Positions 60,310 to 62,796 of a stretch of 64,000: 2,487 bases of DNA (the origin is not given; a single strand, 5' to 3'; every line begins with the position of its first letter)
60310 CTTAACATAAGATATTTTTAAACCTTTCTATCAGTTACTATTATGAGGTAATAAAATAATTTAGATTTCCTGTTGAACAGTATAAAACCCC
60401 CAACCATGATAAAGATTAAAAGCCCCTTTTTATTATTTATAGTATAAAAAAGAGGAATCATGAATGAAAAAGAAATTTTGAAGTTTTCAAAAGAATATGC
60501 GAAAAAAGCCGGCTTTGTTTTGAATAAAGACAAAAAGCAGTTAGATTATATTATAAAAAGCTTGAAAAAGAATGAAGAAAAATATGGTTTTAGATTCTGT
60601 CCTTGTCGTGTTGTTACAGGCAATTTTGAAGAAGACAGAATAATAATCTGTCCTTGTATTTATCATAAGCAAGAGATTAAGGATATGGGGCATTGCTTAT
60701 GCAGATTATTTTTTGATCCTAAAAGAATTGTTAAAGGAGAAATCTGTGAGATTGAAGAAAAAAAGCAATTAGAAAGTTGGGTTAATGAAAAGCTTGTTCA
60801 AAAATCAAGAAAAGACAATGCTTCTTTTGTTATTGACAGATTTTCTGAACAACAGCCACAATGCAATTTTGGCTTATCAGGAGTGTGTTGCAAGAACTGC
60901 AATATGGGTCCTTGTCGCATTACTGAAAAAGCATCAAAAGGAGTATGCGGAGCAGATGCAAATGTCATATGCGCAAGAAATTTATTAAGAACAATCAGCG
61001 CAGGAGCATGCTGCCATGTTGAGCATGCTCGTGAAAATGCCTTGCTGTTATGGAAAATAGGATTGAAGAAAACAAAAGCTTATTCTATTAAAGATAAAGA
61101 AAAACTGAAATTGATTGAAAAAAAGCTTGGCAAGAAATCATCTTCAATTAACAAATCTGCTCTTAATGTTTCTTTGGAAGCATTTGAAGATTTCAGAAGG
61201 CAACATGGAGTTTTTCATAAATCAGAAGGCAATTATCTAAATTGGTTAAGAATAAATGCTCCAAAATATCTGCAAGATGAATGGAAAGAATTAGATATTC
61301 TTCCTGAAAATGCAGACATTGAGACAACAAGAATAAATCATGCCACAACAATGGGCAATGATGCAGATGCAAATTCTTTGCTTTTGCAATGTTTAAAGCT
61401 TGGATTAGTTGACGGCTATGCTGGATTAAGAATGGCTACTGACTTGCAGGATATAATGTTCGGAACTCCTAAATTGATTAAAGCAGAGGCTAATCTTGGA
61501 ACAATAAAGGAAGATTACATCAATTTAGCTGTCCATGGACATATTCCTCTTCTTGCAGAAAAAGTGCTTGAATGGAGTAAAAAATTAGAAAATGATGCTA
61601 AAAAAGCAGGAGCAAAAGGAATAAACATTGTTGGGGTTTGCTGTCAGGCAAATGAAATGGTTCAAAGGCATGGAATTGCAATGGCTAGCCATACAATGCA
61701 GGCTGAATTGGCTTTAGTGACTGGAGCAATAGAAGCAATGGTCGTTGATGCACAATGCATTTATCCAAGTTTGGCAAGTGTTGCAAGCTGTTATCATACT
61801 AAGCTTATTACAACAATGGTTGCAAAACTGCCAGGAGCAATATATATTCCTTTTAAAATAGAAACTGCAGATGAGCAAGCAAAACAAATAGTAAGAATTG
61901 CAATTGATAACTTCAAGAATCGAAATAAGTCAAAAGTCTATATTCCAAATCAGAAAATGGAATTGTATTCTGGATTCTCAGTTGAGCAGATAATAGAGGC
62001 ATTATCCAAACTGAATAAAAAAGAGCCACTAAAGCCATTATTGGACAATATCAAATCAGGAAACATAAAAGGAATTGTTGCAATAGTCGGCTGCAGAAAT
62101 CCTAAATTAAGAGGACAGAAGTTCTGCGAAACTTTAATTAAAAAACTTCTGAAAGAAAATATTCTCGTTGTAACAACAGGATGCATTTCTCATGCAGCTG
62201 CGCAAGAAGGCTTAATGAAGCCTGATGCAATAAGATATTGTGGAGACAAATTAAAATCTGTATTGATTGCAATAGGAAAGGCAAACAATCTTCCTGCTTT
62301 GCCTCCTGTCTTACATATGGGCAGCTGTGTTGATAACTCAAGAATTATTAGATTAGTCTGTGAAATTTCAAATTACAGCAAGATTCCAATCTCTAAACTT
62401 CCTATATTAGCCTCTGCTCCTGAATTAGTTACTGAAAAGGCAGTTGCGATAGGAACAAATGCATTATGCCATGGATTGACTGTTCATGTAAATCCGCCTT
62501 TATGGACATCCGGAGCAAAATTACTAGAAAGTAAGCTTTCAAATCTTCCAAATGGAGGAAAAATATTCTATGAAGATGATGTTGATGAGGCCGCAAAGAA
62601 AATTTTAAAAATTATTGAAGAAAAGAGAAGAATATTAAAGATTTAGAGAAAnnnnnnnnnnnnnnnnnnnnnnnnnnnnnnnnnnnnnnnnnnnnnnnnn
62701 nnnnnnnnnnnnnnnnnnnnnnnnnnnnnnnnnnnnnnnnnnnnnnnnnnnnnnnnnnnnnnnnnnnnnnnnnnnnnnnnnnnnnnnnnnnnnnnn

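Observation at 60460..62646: Ni-CODH catalytic subunit fused to a ferredoxin:thioredoxin-reductase-like N-terminal domain, in a small AT-rich (DPANN-like) archaeal genome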

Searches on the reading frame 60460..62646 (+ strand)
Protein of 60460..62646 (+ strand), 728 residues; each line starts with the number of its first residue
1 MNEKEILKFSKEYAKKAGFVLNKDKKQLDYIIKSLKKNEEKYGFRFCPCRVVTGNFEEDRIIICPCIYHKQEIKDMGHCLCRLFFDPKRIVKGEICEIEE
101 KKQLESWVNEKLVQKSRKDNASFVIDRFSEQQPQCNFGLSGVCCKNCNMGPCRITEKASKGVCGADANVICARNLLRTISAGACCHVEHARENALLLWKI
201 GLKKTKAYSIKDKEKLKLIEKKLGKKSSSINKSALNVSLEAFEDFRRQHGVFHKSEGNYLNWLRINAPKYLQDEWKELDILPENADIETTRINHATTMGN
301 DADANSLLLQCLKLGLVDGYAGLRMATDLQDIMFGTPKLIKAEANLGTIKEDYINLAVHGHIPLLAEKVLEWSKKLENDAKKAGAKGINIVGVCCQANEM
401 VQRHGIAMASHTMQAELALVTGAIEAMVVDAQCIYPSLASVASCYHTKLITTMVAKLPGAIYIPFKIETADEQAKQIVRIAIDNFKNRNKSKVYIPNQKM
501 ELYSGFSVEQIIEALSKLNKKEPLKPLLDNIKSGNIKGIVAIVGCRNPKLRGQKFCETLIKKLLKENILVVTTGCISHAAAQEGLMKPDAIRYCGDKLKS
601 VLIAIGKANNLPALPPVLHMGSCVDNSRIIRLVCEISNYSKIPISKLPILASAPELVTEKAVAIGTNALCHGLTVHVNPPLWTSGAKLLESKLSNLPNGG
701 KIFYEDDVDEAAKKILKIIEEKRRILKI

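Call 3: search_protein_families(library=pfam, proteins=[window:60460-62646:+], max_evalue=0.01)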
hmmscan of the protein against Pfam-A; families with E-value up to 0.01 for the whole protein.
window:60460-62646:+ (728 aa): 3 families
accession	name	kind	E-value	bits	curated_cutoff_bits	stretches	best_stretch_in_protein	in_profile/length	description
PF03063.25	Prismane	-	2e-143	479.2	27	1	142-692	1-493/513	Prismane/CO dehydrogenase family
PF02943.20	FeThRed_B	-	5.9e-20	71.7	22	1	7-98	6-99/106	Ferredoxin thioredoxin reductase catalytic beta chain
PF02481.21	DNA_processg_A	-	0.0027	17.4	29.6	1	538-572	45-79/212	DNA recombination-mediator protein A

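Call 4: search_protein_families(library=ncbifam, proteins=[window:60460-62646:+], max_evalue=0.01)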
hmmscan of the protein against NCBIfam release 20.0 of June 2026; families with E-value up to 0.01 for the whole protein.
window:60460-62646:+ (728 aa): 5 families
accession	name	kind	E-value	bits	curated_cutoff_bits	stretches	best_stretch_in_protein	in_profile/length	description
TIGR01702.1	CO_DH_cata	equivalog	8.6e-179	595.7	478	1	110-726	7-619/621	anaerobic carbon-monoxide dehydrogenase catalytic subunit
TIGR00314.1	cdhA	equivalog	1.8e-19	69.1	781.3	3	283-455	160-330/784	CO dehydrogenase/acetyl-CoA synthase complex subunit alpha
NF041072.1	FtrB_double_U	equivalog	3.6e-17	62.3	160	1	7-89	13-95/121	FtrB family double-selenoprotein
NF003658.0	PRK05290.1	equivalog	4.1e-05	22.4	367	1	414-576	292-430/546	hydroxylamine reductase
TIGR01703.1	hybrid_clust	equivalog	0.00091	17.9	360.8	1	443-576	298-408/522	hydroxylamine reductase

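Call 5: search_solved_structures(query=window:60460-62646:+, show_alignments=2, max_evalue=0.001)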
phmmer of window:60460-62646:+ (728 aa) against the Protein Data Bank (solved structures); distinct sequences matched with E-value up to 0.001: 48.
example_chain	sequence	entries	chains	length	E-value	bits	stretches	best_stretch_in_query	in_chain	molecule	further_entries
6elq_X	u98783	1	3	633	2.6e-199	667.1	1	110-727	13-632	Carbon Monoxide Dehydrogenase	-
9iyo_A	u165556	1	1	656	3.2e-158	531.3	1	110-724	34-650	Carbon monoxide dehydrogenase 2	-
9iym_A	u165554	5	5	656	3.6e-158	531.1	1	110-724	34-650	Carbon monoxide dehydrogenase 2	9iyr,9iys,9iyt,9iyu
9tp0_X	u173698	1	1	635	5.4e-158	530.6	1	110-724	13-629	Carbon monoxide dehydrogenase 2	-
9iyn_A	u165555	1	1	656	5.5e-158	530.5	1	110-724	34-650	Carbon monoxide dehydrogenase 2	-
2yiv_X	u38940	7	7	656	8.3e-158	529.9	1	110-724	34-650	CARBON MONOXIDE DEHYDROGENASE 2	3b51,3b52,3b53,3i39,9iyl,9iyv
7err_A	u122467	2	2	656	9.5e-158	529.7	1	110-724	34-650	Carbon monoxide dehydrogenase 2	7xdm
7xdp_A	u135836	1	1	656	1.1e-157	529.5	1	110-724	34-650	Carbon monoxide dehydrogenase 2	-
5fle_X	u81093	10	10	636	1.2e-157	529.5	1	110-724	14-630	CARBON MONOXIDE DEHYDROGENASE 2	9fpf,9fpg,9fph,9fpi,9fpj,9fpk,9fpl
1su6_A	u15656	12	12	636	1.3e-157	529.3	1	110-724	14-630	Carbon monoxide dehydrogenase 2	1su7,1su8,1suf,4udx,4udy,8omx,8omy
7xdn_A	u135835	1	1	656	1.5e-157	529.1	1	110-724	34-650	Carbon monoxide dehydrogenase 2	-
9tox_X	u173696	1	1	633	1.7e-157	528.9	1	110-724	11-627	Carbon monoxide dehydrogenase 2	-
7zx6_X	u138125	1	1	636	2.2e-157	528.5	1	110-724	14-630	Carbon monoxide dehydrogenase 2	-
7zx5_X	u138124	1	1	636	5.3e-157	527.3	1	110-724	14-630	Carbon monoxide dehydrogenase 2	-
7zy1_X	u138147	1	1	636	5.7e-157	527.2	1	110-724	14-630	Carbon monoxide dehydrogenase 2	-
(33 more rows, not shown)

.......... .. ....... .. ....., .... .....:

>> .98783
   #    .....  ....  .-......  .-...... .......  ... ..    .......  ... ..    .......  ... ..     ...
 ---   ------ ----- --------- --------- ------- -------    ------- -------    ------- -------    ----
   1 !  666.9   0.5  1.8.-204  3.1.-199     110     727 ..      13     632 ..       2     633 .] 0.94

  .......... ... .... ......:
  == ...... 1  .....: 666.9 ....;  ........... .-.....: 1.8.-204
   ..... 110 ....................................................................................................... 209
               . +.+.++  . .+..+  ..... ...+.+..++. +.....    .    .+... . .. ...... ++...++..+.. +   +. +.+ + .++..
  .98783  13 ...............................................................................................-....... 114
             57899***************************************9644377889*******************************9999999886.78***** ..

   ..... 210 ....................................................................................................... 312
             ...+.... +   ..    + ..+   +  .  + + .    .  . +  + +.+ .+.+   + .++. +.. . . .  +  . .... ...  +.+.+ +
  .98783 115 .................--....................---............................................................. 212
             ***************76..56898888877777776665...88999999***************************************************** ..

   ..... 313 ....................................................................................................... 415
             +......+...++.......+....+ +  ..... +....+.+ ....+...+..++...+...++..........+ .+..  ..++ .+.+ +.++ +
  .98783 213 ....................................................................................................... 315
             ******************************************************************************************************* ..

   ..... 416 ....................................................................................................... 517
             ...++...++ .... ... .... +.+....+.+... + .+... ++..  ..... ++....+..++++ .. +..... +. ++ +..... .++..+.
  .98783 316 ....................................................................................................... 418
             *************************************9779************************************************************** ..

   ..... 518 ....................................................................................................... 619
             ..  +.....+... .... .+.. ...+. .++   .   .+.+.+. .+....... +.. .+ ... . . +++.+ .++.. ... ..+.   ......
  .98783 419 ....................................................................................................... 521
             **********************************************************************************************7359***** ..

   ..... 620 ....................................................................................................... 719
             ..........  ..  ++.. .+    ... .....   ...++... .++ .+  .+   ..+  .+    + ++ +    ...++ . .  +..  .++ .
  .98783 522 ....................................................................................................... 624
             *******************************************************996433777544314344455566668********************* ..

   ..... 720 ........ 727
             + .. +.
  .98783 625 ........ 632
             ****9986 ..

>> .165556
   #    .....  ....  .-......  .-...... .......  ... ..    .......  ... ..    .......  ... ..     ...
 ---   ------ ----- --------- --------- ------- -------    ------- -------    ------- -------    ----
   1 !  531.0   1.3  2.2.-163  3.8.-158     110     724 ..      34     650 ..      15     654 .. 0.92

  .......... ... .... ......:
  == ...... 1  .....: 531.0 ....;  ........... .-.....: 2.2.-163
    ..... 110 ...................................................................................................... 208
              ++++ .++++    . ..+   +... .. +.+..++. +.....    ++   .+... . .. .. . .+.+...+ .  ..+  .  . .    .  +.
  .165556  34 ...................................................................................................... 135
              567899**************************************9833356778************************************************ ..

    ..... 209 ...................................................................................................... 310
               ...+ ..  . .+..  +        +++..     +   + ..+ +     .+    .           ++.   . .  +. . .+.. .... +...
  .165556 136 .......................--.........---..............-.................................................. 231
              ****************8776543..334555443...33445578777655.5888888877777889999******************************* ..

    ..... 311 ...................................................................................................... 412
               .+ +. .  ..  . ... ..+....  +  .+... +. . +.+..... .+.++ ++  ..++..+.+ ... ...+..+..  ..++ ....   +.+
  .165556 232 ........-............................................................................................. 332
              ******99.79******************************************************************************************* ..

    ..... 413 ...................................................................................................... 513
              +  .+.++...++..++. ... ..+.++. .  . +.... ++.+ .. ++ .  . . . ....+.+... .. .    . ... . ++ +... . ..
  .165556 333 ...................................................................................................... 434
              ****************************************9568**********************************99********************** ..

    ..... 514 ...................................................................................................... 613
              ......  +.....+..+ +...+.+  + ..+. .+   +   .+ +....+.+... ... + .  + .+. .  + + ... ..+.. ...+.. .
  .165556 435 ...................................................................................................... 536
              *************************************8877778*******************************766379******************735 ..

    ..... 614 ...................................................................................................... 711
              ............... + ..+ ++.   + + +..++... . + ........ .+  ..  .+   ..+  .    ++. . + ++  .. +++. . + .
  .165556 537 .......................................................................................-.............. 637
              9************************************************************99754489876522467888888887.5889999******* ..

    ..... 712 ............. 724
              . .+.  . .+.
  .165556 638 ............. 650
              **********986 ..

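Call 7: find_homologous_proteins(query=window:60460-62646:+, max_evalue=1e-20)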
Query window:60460-62646:+ (728 aa): 5909 proteins with E <= 1e-20 among 8000 candidates; the best 120 are listed.
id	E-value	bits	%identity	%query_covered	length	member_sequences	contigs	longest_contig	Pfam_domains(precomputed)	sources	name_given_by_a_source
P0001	0.0e+0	1647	100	100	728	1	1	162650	PF02943.21,PF03063.26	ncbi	ncbi:MAG: anaerobic carbon-monoxide dehydrogenase catalytic subunit [Candidatus Pacearchaeota archae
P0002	0.0e+0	1410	84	100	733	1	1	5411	PF02943.21,PF03063.26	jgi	jgi:carbon-monoxide dehydrogenase catalytic subunit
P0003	0.0e+0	1405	83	100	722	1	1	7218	PF02943.21,PF03063.26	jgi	jgi:carbon-monoxide dehydrogenase catalytic subunit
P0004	0.0e+0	1399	83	100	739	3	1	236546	PF02943.21,PF03063.26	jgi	jgi:carbon-monoxide dehydrogenase catalytic subunit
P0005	0.0e+0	1392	82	100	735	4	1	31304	PF02943.21,PF03063.26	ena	-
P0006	0.0e+0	1389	82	100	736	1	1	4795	PF02943.21,PF03063.26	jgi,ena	-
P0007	0.0e+0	1375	81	100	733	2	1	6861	PF02943.21,PF03063.26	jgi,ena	-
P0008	0.0e+0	1371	81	100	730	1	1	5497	PF02943.21,PF03063.26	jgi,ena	-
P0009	0.0e+0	1367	80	100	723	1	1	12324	PF02943.21,PF03063.26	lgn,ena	-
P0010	0.0e+0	1360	81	100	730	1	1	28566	PF02943.21,PF03063.26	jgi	jgi:carbon-monoxide dehydrogenase catalytic subunit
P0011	0.0e+0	1342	80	100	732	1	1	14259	PF02943.21,PF03063.26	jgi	jgi:carbon-monoxide dehydrogenase catalytic subunit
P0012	0.0e+0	1317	78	100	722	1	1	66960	PF02943.21,PF03063.26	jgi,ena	-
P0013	0.0e+0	1285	76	100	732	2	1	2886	PF02943.21,PF03063.26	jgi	-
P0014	0.0e+0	1279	76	100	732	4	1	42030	PF02943.21,PF03063.26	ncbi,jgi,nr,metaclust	ncbi:carbon-monoxide dehydrogenase catalytic subunit [Candidatus Pacearchaeota archaeon CG06_land_8_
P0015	0.0e+0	1255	84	89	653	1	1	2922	PF02943.21,PF03063.26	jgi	jgi:carbon-monoxide dehydrogenase catalytic subunit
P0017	0.0e+0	1037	73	86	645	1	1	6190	PF03063.26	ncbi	ncbi:MAG: anaerobic carbon-monoxide dehydrogenase catalytic subunit [Candidatus Nanoarchaeia archaeo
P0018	0.0e+0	1033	73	85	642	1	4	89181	PF03063.26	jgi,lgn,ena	-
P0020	3.3e-291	986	68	84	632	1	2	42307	PF03063.26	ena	-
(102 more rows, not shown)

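Call 23: find_encoding_contigs(protein=P0004, flank=8000, max_places=2)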
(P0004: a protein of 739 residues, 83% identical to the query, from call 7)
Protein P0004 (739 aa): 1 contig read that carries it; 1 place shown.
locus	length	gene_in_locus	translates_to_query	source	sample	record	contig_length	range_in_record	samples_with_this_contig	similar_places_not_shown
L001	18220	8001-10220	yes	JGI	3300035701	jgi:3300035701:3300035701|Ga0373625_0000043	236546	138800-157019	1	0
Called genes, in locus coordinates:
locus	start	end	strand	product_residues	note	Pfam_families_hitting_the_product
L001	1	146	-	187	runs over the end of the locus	-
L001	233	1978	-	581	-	PF07973:tRNA_SAD, PF00587:tRNA-synt_2b, PF03129:HGTP_anticodon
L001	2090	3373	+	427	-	-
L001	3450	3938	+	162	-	-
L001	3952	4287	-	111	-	PF01588:tRNA_bind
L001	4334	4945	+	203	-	PF00702:Hydrolase, PF03031:NIF (faint), PF12710:HAD, PF13419:HAD_2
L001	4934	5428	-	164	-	-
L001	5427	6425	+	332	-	PF03706:LPG_synthase_TM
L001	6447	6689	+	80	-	PF00462:Glutaredoxin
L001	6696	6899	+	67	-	-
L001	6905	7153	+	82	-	-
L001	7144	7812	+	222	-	PF00561:Abhydrolase_1 (faint), PF06821:Ser_hydrolase, PF08538:DUF1749 (faint), PF12146:Hydrolase_4 (weak)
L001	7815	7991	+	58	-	PF25160:LdpA_Fe-S-bd (faint), PF12797:Fer4_2 (weak), PF12837:Fer4_6 (weak), PF13237:Fer4_10, PF00037:Fer4 (weak), PF14697:Fer4_21, PF12838:Fer4_7, PF13187:Fer4_9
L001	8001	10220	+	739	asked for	PF02943:FeThRed_B, PF03063:Prismane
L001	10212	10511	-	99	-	-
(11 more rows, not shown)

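Call 24: find_encoding_contigs(protein=P0012, flank=8000, max_places=2)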
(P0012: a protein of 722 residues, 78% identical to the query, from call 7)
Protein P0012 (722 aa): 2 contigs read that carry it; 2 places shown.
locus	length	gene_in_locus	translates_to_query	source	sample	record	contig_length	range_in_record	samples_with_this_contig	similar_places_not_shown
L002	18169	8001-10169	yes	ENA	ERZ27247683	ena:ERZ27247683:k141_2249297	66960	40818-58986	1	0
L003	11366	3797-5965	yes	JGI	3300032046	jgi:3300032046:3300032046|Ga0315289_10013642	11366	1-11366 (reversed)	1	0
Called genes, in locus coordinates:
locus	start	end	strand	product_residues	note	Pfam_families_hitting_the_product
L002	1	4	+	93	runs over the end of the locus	PF13145:Rotamase_2, PF13616:Rotamase_3, PF00639:Rotamase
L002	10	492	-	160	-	-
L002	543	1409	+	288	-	PF00398:RrnaAD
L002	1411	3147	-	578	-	PF07973:tRNA_SAD, PF00587:tRNA-synt_2b, PF03129:HGTP_anticodon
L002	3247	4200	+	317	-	-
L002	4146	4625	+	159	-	-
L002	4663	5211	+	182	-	-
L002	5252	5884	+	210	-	PF00702:Hydrolase, PF12710:HAD, PF13419:HAD_2, PF13242:Hydrolase_like (weak)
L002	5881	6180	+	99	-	PF02943:FeThRed_B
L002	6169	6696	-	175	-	-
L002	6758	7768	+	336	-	PF03706:LPG_synthase_TM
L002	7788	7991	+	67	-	PF13237:Fer4_10 (weak), PF25160:LdpA_Fe-S-bd (weak), PF12797:Fer4_2 (weak), PF00037:Fer4, PF12837:Fer4_6 (weak), PF14697:Fer4_21, PF12838:Fer4_7, PF13187:Fer4_9 (weak), +2 more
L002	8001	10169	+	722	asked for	PF02943:FeThRed_B, PF03063:Prismane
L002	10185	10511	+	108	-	-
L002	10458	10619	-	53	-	-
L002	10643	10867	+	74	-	PF08984:DUF1858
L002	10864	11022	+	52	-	-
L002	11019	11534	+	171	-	-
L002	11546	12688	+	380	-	PF00266:Aminotran_5, PF01041:DegT_DnrJ_EryC1 (weak)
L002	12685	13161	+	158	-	-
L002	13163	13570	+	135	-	PF01592:NifU_N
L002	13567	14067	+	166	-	PF12802:MarR_2 (weak), PF24034:DUF7343, PF01047:MarR (weak)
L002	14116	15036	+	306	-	-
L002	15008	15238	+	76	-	PF00403:HMA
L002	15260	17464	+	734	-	PF00403:HMA, PF00122:E1-E2_ATPase, PF00702:Hydrolase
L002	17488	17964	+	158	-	PF01202:SKI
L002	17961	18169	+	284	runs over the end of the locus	PF01171:ATP_bind_3, PF01507:PAPS_reduct (faint), PF03054:tRNA_Me_trans (weak), PF06508:QueC (faint)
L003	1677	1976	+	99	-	PF02943:FeThRed_B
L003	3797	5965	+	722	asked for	PF02943:FeThRed_B, PF03063:Prismane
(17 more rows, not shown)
